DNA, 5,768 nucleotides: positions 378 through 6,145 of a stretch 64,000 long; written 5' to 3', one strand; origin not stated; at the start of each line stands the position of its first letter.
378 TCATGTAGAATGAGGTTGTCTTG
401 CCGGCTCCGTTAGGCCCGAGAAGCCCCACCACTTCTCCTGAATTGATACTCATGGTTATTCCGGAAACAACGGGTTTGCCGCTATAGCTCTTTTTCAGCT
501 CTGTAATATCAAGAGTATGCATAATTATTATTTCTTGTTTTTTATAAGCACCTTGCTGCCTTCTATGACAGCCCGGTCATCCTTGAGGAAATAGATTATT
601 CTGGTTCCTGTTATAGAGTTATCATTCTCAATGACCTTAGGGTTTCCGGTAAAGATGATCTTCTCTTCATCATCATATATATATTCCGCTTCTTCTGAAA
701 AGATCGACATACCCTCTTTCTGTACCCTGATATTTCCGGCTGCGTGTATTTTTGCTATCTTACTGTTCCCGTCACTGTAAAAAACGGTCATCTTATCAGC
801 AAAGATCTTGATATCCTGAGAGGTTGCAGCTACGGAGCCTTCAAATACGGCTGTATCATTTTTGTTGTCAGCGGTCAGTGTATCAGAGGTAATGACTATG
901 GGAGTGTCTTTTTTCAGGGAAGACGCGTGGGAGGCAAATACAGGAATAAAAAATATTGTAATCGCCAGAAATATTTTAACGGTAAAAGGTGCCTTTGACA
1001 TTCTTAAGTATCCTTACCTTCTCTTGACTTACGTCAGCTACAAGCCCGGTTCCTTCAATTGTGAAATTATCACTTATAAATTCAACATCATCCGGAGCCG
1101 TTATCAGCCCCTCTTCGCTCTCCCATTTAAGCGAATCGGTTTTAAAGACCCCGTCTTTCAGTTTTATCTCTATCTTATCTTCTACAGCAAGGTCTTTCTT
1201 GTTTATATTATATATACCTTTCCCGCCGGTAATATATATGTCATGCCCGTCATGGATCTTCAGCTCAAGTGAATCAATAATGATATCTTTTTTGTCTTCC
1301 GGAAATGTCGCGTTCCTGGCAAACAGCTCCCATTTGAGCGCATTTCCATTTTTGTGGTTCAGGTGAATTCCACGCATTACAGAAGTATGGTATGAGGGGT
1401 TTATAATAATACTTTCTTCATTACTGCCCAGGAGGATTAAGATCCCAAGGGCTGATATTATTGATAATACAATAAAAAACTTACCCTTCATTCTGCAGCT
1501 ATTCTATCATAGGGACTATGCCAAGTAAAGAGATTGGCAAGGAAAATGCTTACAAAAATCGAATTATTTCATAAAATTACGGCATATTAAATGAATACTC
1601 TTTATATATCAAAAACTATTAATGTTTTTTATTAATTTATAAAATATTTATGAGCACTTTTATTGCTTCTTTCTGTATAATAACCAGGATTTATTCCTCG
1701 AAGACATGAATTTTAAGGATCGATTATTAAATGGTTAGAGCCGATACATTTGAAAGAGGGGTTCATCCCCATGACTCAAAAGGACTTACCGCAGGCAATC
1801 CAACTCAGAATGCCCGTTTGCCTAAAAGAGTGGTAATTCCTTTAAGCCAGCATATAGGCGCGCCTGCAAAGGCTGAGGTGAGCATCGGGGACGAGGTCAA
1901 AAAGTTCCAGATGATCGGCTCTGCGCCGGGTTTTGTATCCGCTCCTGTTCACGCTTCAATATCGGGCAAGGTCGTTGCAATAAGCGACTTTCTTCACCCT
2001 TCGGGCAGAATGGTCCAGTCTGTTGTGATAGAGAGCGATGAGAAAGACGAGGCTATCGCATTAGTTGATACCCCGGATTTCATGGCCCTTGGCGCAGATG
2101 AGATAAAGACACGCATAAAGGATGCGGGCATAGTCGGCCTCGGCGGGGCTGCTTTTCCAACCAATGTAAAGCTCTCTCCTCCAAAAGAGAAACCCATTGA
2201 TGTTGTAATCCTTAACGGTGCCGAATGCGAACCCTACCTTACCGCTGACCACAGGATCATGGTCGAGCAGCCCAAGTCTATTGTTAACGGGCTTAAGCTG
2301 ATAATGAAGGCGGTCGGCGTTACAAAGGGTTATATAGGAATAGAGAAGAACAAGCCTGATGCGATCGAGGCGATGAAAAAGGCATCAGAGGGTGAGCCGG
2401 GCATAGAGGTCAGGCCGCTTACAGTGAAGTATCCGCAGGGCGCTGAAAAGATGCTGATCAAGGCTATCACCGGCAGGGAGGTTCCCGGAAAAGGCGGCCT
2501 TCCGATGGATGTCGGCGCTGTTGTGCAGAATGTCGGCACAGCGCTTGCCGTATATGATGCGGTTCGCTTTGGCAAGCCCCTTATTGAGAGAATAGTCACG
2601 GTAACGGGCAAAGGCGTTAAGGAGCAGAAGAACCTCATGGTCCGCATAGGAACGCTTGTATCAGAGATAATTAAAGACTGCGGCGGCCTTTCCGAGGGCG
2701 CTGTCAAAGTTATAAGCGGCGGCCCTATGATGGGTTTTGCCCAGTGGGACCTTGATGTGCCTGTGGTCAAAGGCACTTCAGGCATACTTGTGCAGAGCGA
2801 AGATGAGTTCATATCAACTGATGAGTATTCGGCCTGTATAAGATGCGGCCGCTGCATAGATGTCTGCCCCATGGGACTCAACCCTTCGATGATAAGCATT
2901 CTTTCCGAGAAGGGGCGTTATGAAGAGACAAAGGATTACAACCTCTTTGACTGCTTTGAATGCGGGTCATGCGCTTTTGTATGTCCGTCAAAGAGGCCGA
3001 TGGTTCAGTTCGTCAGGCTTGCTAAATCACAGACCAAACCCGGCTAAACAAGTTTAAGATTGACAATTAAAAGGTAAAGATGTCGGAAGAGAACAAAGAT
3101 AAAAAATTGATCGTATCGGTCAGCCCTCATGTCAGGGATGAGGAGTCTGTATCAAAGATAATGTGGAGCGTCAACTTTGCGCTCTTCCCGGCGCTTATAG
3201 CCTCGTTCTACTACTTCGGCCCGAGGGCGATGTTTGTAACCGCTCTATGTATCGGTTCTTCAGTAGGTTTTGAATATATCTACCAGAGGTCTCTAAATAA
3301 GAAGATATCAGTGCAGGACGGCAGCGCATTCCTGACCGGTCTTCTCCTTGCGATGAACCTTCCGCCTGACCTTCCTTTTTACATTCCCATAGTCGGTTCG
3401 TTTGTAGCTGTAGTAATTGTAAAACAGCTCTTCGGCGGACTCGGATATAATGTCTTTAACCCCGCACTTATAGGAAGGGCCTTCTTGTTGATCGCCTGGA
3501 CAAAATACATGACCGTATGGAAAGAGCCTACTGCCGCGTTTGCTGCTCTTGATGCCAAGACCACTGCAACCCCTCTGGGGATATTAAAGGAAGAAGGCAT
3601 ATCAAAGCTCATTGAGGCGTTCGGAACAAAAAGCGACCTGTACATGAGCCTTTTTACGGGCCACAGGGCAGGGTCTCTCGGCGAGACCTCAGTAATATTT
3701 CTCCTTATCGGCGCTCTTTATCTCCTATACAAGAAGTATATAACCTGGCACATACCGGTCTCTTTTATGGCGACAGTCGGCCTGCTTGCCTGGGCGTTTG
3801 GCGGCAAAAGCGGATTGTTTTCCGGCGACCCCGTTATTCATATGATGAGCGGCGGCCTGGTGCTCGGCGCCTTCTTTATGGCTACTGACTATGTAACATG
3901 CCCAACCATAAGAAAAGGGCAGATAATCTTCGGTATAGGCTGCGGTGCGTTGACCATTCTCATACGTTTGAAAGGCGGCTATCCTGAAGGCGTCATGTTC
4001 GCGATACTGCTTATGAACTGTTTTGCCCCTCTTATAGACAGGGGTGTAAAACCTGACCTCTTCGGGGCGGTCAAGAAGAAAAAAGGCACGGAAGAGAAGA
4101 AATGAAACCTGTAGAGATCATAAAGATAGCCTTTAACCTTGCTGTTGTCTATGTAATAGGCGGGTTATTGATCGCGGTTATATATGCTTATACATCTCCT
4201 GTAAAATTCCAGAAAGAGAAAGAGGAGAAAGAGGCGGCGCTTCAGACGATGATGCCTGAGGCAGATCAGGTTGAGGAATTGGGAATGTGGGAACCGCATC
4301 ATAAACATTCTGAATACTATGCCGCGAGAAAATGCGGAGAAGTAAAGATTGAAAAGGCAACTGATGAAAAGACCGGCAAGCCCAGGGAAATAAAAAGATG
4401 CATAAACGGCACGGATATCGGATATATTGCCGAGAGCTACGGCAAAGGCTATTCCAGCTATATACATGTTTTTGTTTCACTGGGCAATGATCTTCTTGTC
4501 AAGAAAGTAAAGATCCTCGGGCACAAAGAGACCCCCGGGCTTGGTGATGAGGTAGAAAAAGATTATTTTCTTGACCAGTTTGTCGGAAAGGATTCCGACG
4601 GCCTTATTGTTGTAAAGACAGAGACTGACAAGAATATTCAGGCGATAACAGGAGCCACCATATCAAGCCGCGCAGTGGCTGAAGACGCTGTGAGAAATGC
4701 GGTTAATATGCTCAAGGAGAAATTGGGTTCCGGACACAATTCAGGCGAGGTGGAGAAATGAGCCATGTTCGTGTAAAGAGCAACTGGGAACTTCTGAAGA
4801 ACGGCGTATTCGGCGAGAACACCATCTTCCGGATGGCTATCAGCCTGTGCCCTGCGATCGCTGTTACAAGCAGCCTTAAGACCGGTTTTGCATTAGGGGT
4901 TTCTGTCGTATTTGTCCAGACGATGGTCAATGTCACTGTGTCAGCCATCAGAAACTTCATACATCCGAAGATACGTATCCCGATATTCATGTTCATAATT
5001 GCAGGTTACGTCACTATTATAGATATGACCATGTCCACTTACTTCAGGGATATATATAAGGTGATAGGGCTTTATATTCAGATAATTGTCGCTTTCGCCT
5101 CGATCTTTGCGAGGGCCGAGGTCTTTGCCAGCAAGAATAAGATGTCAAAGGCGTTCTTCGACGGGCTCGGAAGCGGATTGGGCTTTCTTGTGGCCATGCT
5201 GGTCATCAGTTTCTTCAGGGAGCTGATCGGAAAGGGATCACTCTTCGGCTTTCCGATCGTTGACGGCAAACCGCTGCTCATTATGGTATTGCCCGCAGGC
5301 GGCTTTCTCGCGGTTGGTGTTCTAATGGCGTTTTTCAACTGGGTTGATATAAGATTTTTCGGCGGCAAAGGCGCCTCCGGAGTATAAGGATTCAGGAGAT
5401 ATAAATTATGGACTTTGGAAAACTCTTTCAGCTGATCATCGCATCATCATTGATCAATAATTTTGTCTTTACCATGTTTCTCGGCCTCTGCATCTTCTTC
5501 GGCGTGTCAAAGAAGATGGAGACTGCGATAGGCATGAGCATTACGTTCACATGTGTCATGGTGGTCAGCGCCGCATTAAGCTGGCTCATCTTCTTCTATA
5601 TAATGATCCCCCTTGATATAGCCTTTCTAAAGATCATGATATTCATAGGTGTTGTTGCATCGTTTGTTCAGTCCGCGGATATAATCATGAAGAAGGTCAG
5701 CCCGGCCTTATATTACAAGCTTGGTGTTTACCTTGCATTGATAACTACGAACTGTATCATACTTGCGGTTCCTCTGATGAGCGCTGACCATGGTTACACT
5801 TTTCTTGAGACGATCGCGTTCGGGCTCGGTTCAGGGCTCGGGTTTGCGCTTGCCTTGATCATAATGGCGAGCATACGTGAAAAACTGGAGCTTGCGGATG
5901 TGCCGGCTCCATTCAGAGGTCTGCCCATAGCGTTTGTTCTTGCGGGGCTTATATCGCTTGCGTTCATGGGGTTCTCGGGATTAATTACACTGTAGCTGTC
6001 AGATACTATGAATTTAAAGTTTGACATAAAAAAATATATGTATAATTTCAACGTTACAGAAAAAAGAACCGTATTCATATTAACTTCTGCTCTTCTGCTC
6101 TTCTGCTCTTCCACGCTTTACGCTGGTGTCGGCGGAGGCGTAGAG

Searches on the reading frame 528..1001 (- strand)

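Call 24: search_protein_families(library=pfam, proteins=[window:528-1001:-], max_evalue=0.001)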
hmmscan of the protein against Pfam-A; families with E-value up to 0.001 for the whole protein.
window:528-1001:- (157 aa): 1 family
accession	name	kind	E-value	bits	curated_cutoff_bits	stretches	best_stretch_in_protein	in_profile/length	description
PF03968.19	LptD_N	-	1.1e-18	67.9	20.4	1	37-141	2-111/113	LptA/(LptD N-terminal domain) LPS transport protein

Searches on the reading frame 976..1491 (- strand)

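Call 24: search_protein_families(library=pfam, proteins=[window:976-1491:-], max_evalue=0.001)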
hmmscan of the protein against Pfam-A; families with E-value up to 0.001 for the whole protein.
window:976-1491:- (171 aa): 1 family
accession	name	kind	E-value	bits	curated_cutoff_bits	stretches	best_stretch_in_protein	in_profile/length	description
PF06835.18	LptC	-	2.7e-13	50.4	21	1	7-168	3-173/175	Lipopolysaccharide-assembly, LptC-related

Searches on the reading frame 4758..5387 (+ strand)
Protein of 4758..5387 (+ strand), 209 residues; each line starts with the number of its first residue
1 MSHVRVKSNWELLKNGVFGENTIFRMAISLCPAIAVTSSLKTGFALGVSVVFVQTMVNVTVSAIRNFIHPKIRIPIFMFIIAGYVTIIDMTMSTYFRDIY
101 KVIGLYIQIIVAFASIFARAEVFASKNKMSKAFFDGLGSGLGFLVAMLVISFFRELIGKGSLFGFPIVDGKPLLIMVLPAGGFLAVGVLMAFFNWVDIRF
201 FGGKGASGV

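Call 23: search_protein_families(library=pfam, proteins=[window:4758-5387:+], max_evalue=0.00001)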
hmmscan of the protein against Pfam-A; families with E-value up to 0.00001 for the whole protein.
window:4758-5387:+ (209 aa): 1 family
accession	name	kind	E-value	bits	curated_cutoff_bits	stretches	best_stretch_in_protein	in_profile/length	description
PF02508.19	Rnf-Nqr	-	2.1e-50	171.6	23.8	1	10-190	2-174/174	Rnf-Nqr subunit, membrane protein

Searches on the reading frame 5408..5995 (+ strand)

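Call 23: search_protein_families(library=pfam, proteins=[window:5408-5995:+], max_evalue=0.00001)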
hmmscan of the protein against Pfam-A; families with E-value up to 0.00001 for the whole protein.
window:5408-5995:+ (195 aa): 1 family
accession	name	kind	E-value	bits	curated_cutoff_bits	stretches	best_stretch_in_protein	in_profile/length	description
PF02508.19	Rnf-Nqr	-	1.2e-52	178.8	23.8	1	7-193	2-174/174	Rnf-Nqr subunit, membrane protein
